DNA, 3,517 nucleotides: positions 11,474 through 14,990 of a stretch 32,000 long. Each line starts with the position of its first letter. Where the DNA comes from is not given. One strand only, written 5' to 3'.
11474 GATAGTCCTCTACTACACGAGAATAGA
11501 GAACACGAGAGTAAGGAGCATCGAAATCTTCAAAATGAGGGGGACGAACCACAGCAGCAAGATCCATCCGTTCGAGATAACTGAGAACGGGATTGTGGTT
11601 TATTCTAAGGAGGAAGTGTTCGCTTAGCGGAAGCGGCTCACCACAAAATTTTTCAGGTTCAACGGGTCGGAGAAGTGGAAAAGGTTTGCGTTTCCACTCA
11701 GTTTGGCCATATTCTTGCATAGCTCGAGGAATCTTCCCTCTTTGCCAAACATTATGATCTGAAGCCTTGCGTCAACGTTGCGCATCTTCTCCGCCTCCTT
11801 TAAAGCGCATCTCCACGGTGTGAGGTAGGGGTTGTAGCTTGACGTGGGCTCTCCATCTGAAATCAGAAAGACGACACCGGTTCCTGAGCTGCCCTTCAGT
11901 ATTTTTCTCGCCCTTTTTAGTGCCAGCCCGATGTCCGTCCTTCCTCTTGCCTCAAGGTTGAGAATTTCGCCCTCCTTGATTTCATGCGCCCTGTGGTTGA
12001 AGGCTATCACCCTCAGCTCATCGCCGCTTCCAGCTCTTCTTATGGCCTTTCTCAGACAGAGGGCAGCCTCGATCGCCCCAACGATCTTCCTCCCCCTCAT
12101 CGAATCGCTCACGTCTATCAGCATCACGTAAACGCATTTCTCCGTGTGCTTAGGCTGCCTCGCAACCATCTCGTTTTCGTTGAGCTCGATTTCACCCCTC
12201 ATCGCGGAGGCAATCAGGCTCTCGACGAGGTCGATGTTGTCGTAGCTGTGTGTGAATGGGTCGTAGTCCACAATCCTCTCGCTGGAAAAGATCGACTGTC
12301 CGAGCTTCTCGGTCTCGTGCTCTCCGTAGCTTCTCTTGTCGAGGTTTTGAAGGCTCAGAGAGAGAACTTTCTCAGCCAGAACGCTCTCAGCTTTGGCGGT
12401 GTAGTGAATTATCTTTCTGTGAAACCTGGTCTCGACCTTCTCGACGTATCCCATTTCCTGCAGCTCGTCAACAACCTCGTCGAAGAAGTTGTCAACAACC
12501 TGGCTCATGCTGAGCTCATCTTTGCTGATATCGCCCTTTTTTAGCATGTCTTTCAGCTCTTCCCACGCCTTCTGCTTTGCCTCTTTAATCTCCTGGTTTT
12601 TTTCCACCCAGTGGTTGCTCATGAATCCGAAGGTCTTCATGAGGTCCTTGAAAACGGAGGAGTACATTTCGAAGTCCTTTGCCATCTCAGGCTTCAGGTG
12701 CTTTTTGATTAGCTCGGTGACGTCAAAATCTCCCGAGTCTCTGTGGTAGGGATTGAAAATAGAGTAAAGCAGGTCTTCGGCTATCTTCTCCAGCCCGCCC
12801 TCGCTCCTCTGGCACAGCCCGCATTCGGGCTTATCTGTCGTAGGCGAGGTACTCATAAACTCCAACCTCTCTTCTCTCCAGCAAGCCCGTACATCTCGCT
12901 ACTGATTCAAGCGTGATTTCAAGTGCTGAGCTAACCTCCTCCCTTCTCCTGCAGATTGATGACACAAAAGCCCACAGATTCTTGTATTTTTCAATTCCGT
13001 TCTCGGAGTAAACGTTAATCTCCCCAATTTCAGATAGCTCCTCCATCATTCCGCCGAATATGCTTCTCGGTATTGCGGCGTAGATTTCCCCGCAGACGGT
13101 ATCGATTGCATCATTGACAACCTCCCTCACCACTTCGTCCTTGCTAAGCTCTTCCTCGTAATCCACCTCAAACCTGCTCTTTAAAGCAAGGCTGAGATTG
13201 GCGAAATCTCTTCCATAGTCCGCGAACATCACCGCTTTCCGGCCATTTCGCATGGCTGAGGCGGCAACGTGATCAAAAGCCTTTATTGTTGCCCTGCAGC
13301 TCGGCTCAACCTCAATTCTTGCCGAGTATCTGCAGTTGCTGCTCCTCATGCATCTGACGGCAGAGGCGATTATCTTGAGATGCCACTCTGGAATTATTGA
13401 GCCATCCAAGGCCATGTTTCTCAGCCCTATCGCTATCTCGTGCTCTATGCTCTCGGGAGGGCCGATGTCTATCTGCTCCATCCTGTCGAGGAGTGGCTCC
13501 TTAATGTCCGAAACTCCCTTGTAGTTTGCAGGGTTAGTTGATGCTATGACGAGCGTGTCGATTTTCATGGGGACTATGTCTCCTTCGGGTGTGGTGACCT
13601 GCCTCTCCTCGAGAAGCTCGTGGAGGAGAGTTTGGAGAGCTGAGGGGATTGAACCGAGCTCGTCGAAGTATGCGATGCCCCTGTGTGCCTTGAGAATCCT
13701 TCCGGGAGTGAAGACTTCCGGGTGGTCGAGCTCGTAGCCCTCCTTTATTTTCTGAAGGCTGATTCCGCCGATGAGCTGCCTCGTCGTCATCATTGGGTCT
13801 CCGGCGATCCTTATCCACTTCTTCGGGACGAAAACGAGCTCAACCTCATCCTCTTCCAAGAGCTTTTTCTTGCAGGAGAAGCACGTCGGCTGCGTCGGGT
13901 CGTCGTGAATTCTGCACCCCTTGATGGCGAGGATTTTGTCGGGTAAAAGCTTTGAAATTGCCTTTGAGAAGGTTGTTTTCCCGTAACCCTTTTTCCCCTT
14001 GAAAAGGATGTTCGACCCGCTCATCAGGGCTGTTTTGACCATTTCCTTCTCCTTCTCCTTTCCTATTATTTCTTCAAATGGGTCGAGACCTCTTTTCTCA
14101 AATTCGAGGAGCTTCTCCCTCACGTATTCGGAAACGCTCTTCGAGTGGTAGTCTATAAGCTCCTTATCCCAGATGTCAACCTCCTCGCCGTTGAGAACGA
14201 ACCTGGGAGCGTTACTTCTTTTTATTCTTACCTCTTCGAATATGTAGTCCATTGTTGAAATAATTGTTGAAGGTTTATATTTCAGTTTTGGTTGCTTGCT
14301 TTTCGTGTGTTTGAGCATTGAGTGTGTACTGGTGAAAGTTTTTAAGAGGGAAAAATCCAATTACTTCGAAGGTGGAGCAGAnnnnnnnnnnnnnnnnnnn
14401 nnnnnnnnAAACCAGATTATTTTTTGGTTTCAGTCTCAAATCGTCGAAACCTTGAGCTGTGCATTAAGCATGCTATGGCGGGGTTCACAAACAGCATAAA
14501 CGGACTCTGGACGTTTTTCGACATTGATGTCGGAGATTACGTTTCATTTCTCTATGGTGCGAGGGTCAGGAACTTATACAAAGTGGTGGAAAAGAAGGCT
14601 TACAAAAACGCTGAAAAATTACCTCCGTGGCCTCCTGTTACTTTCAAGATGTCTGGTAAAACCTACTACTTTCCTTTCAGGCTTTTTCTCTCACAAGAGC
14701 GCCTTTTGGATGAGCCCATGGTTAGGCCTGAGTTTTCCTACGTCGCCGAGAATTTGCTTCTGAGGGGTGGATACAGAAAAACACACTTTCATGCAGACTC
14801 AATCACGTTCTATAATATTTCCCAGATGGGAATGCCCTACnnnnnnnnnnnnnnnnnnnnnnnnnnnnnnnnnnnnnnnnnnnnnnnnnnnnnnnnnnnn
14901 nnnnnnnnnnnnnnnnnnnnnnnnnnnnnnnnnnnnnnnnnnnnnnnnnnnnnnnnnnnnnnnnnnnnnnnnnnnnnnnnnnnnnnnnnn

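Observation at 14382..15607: AT-rich two-gene cassette: PUA/EVE-like reader fused to a NucS/RecB-type PD-(D/E)xK nuclease plus a coupled 81-aa orphan; candidate modification-sensing nuclease (type IV-like defence) module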

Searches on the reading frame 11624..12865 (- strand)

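Call 3: search_protein_families(library=pfam, proteins=[window:11624-12865:-], max_evalue=1)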
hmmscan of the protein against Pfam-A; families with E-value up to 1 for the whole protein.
window:11624-12865:- (413 aa): 8 families
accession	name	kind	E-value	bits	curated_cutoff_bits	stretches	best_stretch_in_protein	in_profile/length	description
PF13519.12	VWA_2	-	8.8e-09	36.4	27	1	247-339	2-107/107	von Willebrand factor type A domain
PF05762.20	VWA_CoxE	-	1.8e-05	24.7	26.4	1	209-344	25-165/222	VWA domain containing CoxE-like protein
PF04285.18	DUF444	-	7.9e-05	22.3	27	1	233-324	234-325/418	Protein of unknown function (DUF444)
PF00092.34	VWA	-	0.00023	21.9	23.8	1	249-406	5-170/174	von Willebrand factor type A domain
PF11775.14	CobT_C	-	0.00052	20.2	21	1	243-295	12-62/220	Cobalamin biosynthesis protein CobT VWA domain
PF09569.16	RE_ScaI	-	0.002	18.3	25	1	77-186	14-125/192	ScaI restriction endonuclease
PF02877.19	PARP_reg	-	0.02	15.4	26.8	1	49-122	54-127/135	Poly(ADP-ribose) polymerase, regulatory domain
PF01765.24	RRF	-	0.082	13.2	29.7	1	89-138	105-155/164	Ribosome recycling factor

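Call 4: search_protein_families(library=ncbifam, proteins=[window:11624-12865:-], max_evalue=1)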
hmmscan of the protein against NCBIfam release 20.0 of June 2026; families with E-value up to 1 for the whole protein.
window:11624-12865:- (413 aa): 5 families
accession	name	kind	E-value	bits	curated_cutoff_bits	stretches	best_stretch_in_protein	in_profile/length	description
TIGR02442.1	Cob-chelat-sub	hypoth_equivalog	6e-06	25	779.45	1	130-386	361-629/641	putative cobaltochelatase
TIGR03788.1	marine_srt_targ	equivalog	0.0023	16.4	551.65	1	247-297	275-322/629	marine proteobacterial sortase target protein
TIGR01651.1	CobT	equivalog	0.0079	14.9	759.05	1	243-294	392-441/600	cobaltochelatase subunit CobT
NF003711.0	PRK05325.2-3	equivalog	0.013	14.8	388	1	239-325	189-275/369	hypothetical protein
NF003713.0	PRK05325.2-5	equivalog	0.024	13.6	467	1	218-325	234-345/441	hypothetical protein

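Call 5: search_protein_families(library=padloc, proteins=[window:11624-12865:-], max_evalue=1)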
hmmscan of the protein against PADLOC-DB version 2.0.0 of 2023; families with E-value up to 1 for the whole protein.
window:11624-12865:- (413 aa): 0 families

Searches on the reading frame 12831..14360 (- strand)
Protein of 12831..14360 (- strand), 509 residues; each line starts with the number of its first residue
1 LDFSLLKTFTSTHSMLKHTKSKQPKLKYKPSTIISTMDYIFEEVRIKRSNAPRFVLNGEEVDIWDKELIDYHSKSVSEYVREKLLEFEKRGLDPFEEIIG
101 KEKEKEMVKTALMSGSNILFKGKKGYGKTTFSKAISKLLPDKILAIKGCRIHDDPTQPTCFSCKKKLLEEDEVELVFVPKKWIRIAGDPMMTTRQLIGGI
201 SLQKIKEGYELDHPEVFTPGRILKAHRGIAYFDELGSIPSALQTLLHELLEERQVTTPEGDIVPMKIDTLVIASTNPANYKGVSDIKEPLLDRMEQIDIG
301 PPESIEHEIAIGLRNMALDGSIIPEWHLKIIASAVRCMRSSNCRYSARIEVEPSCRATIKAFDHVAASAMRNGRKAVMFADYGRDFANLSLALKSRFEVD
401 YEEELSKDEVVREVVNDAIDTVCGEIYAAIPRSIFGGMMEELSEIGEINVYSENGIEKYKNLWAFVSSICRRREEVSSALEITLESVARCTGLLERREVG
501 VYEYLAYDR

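Call 3: search_protein_families(library=pfam, proteins=[window:12831-14360:-], max_evalue=1)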
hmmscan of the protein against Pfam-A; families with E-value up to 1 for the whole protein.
window:12831-14360:- (509 aa): 11 families
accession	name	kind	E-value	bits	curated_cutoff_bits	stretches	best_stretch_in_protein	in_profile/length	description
PF07728.20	AAA_5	-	1e-12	48.7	22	2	180-294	26-139/139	AAA domain (dynein-related subfamily)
PF01078.27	Mg_chelatase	-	3.6e-11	43.3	20.3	2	95-141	2-48/207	Magnesium chelatase, subunit ChlI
PF00158.32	Sigma54_activat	-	2.4e-10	40.8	20.2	2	219-299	86-167/168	Sigma-54 interaction domain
PF00493.29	MCM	-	5e-07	29.5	23.3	1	216-279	111-175/224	MCM P-loop domain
PF07726.17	AAA_3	-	1.5e-05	25.3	27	1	229-294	65-129/131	ATPase family associated with various cellular activities (AAA)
PF08298.17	AAA_PrkA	-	0.00023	20.7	25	1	194-300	201-308/358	PrkA AAA domain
PF07724.20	AAA_2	-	0.00053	20.5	27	1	116-278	4-126/166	AAA domain (Cdc48 subfamily)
PF00004.35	AAA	-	0.0012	19.7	21.2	1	118-296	1-125/131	ATPase family associated with various cellular activities (AAA)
PF06068.19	TIP49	-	0.0032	17.1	23.8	1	106-143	41-78/347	TIP49 P-loop domain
PF02367.23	TsaE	-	0.034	14.5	26.6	1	108-139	14-45/128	Threonylcarbamoyl adenosine biosynthesis protein TsaE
PF12775.13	AAA_7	-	0.26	11.2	25.8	1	107-142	25-61/181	P-loop containing dynein motor region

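Call 4: search_protein_families(library=ncbifam, proteins=[window:12831-14360:-], max_evalue=1)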
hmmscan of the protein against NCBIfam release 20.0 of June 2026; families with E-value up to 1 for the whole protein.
window:12831-14360:- (509 aa): 38 families (the best 25 are shown)
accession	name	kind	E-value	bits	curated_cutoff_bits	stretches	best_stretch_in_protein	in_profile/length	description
TIGR02442.1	Cob-chelat-sub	hypoth_equivalog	7.4e-13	47.8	779.45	1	94-318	2-217/641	putative cobaltochelatase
TIGR02030.1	BchI-ChlI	equivalog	8.9e-09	35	466.95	1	94-294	2-196/337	magnesium chelatase ATPase subunit I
NF041552.1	TF_PrdR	equivalog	2e-07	29.8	795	2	84-137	255-312/577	sigma-54 dependent transcriptional regulator PrdR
TIGR00764.1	lon_rel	equivalog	5e-07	28.7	516.6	2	96-143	18-65/608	ATP-dependent protease LonB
TIGR02031.1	BchD-ChlD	equivalog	6.2e-07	28.5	499.55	1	118-311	19-176/608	magnesium chelatase ATPase subunit D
TIGR00368.1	TIGR00368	hypoth_equivalog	9.1e-07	27.8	362.4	1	80-141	176-237/499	YifB family Mg chelatase-like AAA ATPase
NF011953.0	PRK15424.1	equivalog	1.1e-06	27.6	703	1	222-276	318-371/538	propionate catabolism operon regulatory protein PrpR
TIGR02329.1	propionate_PrpR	equivalog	1.3e-06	27.4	499.2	1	220-277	301-357/526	propionate catabolism operon regulatory protein PrpR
NF038308.1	RNA_repair_RtcR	equivalog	1.4e-06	27.5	650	1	219-276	271-327/530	RNA repair transcriptional activator RtcR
TIGR01818.1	ntrC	equivalog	4.3e-05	22.5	558.6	1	219-299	221-302/463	nitrogen regulation protein NR(I)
TIGR02788.1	VirB11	equivalog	4.5e-05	22.6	249.95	1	97-142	126-171/308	P-type DNA transfer ATPase VirB11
TIGR02640.1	gas_vesic_GvpN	equivalog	9.2e-05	22.1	266.8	1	263-318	146-200/262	gas vesicle protein GvpN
TIGR02915.1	PEP_resp_reg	equivalog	0.00012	21.1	502.6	1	218-299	225-307/445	PEP-CTERM-box response regulator transcription factor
NF049963.1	RespRegFlgRCampy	domain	0.0002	20.4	750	1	224-299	226-302/429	fla regulon two-component system response regulator FlgR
NF008469.0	PRK11361.1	equivalog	0.00021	20.1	714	1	220-277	231-287/461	acetoacetate metabolism transcriptional regulator AtoC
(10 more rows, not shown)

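Call 5: search_protein_families(library=padloc, proteins=[window:12831-14360:-], max_evalue=1)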
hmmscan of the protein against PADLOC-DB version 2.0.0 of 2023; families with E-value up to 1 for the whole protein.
window:12831-14360:- (509 aa): 4 families
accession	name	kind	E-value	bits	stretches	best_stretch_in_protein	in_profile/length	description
PDLC01995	RtcR_PspF2--CARF_AAA_HTH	-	8.4e-06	23.2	1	220-277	255-311/481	-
PDLC01993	RtcR--CARF_AAA_HTH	-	9.6e-05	19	1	220-283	272-334/523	-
PDLC03838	DolB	-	0.0015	15.8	1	48-145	95-196/375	-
PDLC01994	RtcR_PspF1--CARF_AAA_HTH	-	0.0028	14.8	1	219-300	243-323/468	-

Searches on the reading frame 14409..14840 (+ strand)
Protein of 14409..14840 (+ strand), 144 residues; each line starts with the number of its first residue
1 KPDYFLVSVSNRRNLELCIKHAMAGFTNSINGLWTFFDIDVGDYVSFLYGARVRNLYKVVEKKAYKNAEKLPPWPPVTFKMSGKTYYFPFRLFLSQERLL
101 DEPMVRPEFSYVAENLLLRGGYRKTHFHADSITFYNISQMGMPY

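Call 41: search_solved_structures(query=A2, max_evalue=10, show_alignments=3)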
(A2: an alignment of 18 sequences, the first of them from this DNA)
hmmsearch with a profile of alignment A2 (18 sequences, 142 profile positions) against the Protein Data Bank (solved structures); distinct sequences matched with E-value up to 10: 4.
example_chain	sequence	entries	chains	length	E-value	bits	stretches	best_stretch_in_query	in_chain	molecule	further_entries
1wmm_A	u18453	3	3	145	0.072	16.1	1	5-99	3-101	Hypothetical UPF0310 protein PH1033 | UPF0310 protein PH1033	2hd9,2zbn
4he5_A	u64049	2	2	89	0.32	14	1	41-91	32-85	Peptidase family U32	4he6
8i02_A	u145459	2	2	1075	0.82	12.6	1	43-120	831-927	Paired amphipathic helix protein pst2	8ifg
2p5d_A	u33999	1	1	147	1.7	11.6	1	56-103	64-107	UPF0310 protein MJECL36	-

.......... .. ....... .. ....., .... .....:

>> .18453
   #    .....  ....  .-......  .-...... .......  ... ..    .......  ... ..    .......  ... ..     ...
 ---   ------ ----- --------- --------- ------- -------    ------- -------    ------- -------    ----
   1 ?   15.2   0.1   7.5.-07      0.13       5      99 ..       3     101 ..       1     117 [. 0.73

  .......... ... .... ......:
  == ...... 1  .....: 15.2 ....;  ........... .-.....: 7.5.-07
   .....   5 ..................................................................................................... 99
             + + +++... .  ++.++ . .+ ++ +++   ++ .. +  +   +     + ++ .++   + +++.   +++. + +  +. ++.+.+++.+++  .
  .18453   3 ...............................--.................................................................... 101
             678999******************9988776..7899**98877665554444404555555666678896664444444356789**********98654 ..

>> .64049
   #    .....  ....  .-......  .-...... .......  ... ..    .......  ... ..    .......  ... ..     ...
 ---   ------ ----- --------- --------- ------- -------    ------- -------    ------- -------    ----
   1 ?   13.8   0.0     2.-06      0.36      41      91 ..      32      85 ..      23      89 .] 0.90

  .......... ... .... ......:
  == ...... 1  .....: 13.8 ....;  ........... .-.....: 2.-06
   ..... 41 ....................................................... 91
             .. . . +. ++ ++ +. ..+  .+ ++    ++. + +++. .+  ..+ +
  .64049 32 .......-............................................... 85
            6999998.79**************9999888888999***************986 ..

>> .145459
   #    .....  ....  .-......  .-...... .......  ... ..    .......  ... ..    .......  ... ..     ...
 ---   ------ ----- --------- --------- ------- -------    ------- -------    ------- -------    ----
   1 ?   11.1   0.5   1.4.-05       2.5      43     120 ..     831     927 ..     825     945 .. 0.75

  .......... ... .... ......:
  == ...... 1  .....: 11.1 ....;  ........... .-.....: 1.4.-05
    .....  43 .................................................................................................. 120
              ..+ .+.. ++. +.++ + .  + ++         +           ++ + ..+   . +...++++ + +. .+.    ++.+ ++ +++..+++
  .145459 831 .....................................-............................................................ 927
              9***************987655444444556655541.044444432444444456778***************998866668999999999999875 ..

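Call 42: search_protein_families(library=pfam, alignment_id=A2, max_evalue=10)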
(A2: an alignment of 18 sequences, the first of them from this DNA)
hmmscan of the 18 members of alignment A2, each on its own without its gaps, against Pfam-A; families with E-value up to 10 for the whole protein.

A. member 1, seq(144 aa): 0 families

B. families by the number of members that match (of 18 scanned): 1 family
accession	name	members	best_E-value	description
PF20111.4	DUF6501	2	0.1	Family of unknown function (DUF6501)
